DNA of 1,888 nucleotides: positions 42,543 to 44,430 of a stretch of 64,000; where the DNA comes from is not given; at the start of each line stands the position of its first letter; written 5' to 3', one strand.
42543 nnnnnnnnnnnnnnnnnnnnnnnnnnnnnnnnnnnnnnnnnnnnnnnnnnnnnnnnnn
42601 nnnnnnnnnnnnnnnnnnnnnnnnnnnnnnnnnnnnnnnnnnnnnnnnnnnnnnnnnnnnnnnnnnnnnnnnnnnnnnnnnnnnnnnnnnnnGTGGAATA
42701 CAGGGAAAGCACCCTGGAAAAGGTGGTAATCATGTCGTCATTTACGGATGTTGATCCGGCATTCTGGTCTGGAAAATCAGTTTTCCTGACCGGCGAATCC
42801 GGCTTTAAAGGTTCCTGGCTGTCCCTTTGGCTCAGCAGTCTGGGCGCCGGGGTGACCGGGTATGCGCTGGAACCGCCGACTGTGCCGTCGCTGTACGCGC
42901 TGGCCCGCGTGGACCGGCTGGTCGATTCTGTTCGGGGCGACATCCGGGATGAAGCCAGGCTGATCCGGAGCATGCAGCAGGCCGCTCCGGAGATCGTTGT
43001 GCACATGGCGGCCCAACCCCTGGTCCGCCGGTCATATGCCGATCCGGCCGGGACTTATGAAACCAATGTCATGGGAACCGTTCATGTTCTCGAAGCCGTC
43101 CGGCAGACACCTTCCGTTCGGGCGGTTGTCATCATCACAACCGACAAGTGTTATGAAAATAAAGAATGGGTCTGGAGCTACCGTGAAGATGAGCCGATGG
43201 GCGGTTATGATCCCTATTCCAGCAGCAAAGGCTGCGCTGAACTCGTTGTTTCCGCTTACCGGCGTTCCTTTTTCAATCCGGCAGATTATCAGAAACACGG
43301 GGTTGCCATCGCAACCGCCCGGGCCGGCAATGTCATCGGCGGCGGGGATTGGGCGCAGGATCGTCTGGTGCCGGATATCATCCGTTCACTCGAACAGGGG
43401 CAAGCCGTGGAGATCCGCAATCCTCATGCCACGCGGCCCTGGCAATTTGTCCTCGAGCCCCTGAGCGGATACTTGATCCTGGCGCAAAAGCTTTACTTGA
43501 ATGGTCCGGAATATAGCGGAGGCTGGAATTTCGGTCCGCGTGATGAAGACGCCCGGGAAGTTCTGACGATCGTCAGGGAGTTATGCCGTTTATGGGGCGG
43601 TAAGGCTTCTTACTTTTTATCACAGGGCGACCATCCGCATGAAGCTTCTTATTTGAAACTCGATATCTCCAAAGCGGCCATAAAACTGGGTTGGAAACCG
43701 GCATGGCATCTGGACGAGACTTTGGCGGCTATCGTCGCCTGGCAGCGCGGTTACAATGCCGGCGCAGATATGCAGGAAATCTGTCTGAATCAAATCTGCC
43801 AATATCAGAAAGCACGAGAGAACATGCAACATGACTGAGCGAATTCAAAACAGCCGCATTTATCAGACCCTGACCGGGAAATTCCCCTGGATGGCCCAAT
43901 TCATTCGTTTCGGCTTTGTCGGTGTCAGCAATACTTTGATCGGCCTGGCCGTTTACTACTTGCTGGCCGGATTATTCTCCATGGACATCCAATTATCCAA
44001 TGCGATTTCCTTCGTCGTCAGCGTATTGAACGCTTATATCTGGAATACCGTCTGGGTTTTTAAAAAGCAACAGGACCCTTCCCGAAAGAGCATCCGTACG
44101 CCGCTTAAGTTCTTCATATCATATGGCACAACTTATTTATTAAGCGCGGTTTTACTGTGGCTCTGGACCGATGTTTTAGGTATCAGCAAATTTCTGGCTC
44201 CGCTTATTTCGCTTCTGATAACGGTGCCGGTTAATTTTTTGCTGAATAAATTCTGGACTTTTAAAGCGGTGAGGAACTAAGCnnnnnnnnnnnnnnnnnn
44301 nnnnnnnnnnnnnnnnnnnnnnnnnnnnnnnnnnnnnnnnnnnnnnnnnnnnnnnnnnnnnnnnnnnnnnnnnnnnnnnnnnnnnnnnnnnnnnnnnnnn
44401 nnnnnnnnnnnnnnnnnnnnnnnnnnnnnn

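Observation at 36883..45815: Eight-gene operon joining CDP-3,6-dideoxyhexose synthesis, a YerE-like ThDP enzyme and a Gtr-type lipid-carrier glycosylation module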

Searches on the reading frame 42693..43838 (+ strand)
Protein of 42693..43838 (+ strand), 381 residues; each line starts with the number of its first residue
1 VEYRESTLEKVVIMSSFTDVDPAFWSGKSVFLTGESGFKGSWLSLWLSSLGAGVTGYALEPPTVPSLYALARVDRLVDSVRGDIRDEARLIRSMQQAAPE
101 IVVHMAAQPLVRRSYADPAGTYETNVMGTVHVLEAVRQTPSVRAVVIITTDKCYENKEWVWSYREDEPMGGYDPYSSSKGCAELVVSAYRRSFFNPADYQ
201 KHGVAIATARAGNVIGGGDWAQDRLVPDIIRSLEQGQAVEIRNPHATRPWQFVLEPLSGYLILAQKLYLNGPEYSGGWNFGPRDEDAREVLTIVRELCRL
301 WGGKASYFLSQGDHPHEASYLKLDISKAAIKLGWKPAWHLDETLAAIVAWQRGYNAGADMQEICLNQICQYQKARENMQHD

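Call 3: search_protein_families(library=pfam, proteins=[window:42693-43838:+])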
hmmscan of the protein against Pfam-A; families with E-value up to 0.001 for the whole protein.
window:42693-43838:+ (381 aa): 6 families
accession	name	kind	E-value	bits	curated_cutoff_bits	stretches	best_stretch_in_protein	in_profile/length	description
PF16363.11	GDP_Man_Dehyd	-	8.7e-32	111.3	27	1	32-345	2-330/332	GDP-mannose 4,6 dehydratase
PF01370.27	Epimerase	-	3.3e-27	95.9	20.9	1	30-266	1-227/240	NAD dependent epimerase/dehydratase family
PF02719.21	Polysacc_synt_2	-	2.6e-13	50.3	20.2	1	78-250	57-203/293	Polysaccharide biosynthesis protein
PF01073.25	3Beta_HSD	-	3e-06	26.9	22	1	78-197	48-169/280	3-beta hydroxysteroid dehydrogenase/isomerase family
PF04321.23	RmlD_sub_bind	-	3.3e-05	23.5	27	1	34-189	7-139/287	RmlD substrate binding domain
PF07993.18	NAD_binding_4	-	8.1e-05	22.3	20.1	1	100-191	90-193/258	Male sterility protein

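Call 4: search_protein_families(library=ncbifam, proteins=[window:42693-43838:+])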
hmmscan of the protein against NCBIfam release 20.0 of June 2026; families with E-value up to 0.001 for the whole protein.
window:42693-43838:+ (381 aa): 16 families
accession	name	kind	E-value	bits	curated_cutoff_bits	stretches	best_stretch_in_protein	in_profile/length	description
TIGR02622.1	CDP_4_6_dhtase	equivalog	3.7e-152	506.5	278.45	1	24-371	1-351/352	CDP-glucose 4,6-dehydratase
TIGR01181.1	dTDP_gluc_dehyt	equivalog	1.9e-29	102.8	365.1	1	76-352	51-312/321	dTDP-glucose 4,6-dehydratase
TIGR04180.1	EDH_00030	hypoth_equivalog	4.8e-20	71.8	475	1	30-265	1-226/297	NAD-dependent 4,6-dehydratase LegB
TIGR01179.1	galE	equivalog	9.4e-18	64.1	262.3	1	30-192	2-162/332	UDP-glucose 4-epimerase GalE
NF007582.0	PRK10217.1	equivalog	3.7e-14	52.6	698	1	64-351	41-331/355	dTDP-glucose 4,6-dehydratase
NF007490.0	PRK10084.1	subfamily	1.8e-12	46.9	649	1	81-352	56-335/361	dTDP-glucose 4,6-dehydratase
NF007956.0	PRK10675.1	subfamily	5.3e-12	45.5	394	1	30-187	3-161/338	UDP-glucose 4-epimerase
TIGR01472.1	gmd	equivalog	1.1e-11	44.6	415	1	77-193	56-173/342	GDP-mannose 4,6-dehydratase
NF042423.1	oxyalk_red_Shew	equivalog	1.5e-08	34.1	580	1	28-152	9-120/331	2-alkyl-3-oxoalkanoate reductase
TIGR01214.1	rmlD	equivalog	4e-08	32.7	224.05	1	73-190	25-139/285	dTDP-4-dehydrorhamnose reductase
TIGR03589.1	PseB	equivalog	4.5e-08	32.4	407.75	1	82-153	60-128/324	UDP-N-acetylglucosamine 4,6-dehydratase (inverting)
TIGR03466.1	HpnA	hypoth_equivalog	1.5e-07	30.6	367.65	1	29-153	2-116/327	hopanoid-associated sugar epimerase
NF042422.1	oxyalk_red_OleD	equivalog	5.1e-07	29.4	580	1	30-186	3-150/329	2-alkyl-3-oxoalkanoate reductase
NF043036.1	ErythonDh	equivalog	3.3e-06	26.5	325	1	30-193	3-167/321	D-erythronate dehydrogenase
TIGR04130.1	FnlA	equivalog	0.00016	20.7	730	1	82-154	59-128/337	UDP-N-acetylglucosamine 4,6-dehydratase/5-epimerase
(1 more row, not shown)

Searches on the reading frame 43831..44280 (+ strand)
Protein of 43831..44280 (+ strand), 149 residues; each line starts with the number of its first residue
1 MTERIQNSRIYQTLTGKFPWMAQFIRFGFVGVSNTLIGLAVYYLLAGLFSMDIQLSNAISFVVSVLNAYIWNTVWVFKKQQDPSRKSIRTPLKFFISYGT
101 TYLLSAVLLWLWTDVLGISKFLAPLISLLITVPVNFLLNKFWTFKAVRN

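Call 3: search_protein_families(library=pfam, proteins=[window:43831-44280:+])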
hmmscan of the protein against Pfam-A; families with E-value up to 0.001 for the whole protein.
window:43831-44280:+ (149 aa): 1 family
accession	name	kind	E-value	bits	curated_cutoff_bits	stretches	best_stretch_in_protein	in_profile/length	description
PF04138.20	GtrA_DPMS_TM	-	1.9e-30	105.9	26.1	1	26-144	1-117/117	GtrA/DPMS, transmembrane domain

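Call 4: search_protein_families(library=ncbifam, proteins=[window:43831-44280:+])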
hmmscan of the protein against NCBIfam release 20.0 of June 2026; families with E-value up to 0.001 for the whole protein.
window:43831-44280:+ (149 aa): 0 families
